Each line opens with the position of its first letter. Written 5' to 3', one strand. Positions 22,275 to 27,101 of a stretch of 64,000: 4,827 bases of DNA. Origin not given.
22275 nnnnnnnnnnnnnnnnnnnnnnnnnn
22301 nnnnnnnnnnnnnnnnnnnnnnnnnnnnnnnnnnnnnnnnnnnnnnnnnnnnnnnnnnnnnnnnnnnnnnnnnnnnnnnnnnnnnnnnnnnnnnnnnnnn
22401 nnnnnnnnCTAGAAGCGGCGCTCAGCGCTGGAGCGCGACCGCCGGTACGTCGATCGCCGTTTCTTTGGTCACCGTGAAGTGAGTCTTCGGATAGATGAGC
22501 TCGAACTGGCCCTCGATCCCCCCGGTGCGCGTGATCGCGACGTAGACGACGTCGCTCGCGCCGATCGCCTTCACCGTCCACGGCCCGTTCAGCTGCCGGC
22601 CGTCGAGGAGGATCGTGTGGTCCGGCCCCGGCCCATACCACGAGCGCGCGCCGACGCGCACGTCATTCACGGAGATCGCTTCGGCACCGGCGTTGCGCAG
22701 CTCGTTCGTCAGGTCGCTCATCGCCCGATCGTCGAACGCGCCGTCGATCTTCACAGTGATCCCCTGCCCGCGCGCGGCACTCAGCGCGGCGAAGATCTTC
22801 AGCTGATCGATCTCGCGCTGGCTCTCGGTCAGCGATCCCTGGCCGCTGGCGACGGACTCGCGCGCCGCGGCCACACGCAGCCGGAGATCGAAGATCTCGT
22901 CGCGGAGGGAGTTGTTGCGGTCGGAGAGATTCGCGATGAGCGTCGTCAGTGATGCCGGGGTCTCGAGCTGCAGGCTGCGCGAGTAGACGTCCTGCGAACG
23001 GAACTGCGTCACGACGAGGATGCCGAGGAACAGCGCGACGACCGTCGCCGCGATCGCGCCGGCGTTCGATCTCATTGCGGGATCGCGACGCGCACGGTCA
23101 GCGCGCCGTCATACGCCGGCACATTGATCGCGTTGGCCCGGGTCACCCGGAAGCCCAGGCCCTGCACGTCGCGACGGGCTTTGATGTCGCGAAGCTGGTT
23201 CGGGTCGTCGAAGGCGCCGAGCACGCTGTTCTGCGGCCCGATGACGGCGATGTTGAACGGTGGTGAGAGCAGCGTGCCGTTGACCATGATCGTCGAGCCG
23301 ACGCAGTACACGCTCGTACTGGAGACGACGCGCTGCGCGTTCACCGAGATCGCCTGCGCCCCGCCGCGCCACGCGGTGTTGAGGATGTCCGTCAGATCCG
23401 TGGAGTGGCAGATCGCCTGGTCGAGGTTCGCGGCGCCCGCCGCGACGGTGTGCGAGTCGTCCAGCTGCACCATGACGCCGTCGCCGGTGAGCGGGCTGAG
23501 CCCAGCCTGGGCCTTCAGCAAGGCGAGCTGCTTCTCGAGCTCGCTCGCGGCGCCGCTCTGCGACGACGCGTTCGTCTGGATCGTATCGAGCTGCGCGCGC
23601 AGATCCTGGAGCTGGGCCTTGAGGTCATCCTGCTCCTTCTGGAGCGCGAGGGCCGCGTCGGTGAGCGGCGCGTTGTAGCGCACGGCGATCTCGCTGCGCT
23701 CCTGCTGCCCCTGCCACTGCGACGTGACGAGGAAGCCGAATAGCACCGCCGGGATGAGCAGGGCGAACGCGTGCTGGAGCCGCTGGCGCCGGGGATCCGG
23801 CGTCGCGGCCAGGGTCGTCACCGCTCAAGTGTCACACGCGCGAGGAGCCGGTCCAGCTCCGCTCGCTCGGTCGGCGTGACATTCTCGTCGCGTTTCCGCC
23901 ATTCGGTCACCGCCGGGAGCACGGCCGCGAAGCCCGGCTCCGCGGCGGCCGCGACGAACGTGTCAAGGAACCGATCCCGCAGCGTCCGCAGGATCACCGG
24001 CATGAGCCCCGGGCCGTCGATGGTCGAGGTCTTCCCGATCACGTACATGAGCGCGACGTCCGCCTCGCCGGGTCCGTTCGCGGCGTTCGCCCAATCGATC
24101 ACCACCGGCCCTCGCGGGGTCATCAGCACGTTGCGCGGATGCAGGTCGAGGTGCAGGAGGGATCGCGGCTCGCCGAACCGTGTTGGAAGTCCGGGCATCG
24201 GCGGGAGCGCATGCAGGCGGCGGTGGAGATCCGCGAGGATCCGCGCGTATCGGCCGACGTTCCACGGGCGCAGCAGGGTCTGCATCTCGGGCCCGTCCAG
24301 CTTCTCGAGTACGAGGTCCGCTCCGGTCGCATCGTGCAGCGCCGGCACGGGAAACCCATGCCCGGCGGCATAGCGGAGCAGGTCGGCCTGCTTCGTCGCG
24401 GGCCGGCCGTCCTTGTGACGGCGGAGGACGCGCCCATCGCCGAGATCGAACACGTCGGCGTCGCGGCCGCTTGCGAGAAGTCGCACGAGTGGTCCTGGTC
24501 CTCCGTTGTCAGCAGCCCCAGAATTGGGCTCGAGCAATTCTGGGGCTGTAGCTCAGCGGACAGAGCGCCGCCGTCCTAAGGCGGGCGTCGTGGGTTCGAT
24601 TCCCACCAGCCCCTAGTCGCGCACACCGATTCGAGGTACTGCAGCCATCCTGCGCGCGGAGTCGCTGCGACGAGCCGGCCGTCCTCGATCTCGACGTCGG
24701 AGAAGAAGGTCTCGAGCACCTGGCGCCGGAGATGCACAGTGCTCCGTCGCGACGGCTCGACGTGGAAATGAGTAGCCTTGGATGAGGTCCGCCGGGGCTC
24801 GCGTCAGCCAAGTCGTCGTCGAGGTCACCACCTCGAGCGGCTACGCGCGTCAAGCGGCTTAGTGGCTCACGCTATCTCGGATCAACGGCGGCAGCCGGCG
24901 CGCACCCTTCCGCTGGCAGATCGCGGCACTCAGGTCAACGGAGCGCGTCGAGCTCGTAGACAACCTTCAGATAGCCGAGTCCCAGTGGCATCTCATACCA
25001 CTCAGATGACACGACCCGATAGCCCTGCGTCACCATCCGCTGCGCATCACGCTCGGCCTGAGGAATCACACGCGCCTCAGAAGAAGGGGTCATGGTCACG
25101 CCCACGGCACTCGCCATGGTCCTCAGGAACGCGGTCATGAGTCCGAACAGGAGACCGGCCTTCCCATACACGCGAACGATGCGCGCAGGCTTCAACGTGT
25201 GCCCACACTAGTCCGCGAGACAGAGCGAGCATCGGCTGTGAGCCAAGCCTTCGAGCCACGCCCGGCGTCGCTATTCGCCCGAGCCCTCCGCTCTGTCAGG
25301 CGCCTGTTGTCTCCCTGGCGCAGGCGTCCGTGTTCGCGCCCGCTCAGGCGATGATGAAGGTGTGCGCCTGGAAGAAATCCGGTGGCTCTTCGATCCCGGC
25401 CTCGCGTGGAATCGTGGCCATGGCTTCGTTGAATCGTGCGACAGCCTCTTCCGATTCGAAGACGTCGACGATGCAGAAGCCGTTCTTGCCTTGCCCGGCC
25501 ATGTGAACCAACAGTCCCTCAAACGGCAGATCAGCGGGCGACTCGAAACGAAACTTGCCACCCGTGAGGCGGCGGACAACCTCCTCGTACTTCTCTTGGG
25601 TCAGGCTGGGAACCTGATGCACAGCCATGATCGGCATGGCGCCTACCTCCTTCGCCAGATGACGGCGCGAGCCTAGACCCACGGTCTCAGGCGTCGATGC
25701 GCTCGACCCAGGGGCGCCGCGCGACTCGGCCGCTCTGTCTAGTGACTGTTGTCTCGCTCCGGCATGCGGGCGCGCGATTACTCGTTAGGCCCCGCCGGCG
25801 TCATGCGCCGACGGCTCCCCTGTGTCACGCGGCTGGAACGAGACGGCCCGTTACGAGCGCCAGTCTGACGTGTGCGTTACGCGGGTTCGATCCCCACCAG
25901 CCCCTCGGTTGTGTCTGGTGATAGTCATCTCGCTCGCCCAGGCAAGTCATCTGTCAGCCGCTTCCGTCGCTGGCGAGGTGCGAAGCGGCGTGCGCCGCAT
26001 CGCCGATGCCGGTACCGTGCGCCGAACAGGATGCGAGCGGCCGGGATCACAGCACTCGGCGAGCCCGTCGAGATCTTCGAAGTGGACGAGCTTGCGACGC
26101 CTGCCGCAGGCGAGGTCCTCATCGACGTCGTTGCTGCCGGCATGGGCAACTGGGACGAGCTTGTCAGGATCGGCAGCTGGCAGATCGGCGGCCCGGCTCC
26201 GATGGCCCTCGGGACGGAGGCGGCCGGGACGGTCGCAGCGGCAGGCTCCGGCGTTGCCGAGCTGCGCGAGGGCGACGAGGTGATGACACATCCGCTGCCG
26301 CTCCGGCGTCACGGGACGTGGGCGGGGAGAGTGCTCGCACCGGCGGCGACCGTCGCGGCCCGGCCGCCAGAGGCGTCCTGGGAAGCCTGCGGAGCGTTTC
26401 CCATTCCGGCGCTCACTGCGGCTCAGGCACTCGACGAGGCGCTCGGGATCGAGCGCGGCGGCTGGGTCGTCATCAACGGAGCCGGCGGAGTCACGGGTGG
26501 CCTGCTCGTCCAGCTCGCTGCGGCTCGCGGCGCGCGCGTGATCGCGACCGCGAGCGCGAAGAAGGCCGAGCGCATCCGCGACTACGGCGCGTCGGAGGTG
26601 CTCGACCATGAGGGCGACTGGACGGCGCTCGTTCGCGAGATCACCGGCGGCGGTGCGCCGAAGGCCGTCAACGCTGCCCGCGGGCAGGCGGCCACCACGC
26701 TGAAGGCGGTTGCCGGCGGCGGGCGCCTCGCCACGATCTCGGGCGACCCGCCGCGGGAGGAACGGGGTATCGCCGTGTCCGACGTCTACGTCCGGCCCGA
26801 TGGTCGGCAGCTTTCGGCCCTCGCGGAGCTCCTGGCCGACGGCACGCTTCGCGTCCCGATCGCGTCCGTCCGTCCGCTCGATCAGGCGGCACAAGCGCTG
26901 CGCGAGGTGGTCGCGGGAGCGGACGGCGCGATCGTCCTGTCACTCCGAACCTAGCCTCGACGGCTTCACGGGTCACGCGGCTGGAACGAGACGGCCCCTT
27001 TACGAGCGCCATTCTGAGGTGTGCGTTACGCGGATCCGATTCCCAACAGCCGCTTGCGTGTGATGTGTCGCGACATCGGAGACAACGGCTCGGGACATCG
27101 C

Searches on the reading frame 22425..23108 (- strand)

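Call 33: search_protein_families(library=pfam, proteins=[window:22425-23108:-])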
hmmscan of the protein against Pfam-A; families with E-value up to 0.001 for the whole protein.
window:22425-23108:- (228 aa): 1 family
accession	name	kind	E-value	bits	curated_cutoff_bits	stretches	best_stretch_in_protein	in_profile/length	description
PF05949.17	DUF881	-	1.4e-23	83.8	25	1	99-224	1-136/146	Bacterial protein of unknown function (DUF881)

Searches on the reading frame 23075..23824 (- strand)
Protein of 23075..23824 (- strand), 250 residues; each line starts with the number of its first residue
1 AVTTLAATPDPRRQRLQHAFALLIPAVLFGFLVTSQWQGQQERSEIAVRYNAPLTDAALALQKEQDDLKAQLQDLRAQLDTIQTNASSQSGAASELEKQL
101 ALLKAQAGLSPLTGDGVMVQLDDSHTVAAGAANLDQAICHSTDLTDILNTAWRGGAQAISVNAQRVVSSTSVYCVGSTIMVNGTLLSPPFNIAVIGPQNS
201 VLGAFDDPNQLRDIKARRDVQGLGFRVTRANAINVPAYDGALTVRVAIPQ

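Call 33: search_protein_families(library=pfam, proteins=[window:23075-23824:-])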
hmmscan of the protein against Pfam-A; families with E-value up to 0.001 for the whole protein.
window:23075-23824:- (250 aa): 1 family
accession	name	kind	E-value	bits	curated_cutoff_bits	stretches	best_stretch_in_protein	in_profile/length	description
PF05949.17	DUF881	-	2.5e-34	118.7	25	1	100-247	2-145/146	Bacterial protein of unknown function (DUF881)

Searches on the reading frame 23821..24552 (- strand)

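Call 67: search_protein_families(library=pfam, proteins=[window:23821-24552:-])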
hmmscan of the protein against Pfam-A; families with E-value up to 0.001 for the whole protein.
window:23821-24552:- (244 aa): 2 families
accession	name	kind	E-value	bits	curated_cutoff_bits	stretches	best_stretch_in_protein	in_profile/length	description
PF01636.29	APH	-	3.3e-18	66.8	23.2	2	124-175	164-216/239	Phosphotransferase enzyme family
PF19974.5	TCAD9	-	0.00053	19.7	40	1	121-169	293-337/429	Ternary complex associated domain 9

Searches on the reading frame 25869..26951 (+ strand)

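Call 33: search_protein_families(library=pfam, proteins=[window:25869-26951:+])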
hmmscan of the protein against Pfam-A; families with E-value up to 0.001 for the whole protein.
window:25869-26951:+ (361 aa): 3 families
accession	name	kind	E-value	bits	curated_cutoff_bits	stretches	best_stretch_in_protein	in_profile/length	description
PF13602.12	ADH_zinc_N_2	-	5.1e-12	47.3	27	1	240-350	2-126/134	Zinc-binding dehydrogenase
PF00107.32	ADH_zinc_N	-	3.3e-11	43.7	31.8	1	210-298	3-95/129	Zinc-binding dehydrogenase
PF08240.17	ADH_N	-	4.8e-11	43.3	23.5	1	80-143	2-65/104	Alcohol dehydrogenase GroES-like domain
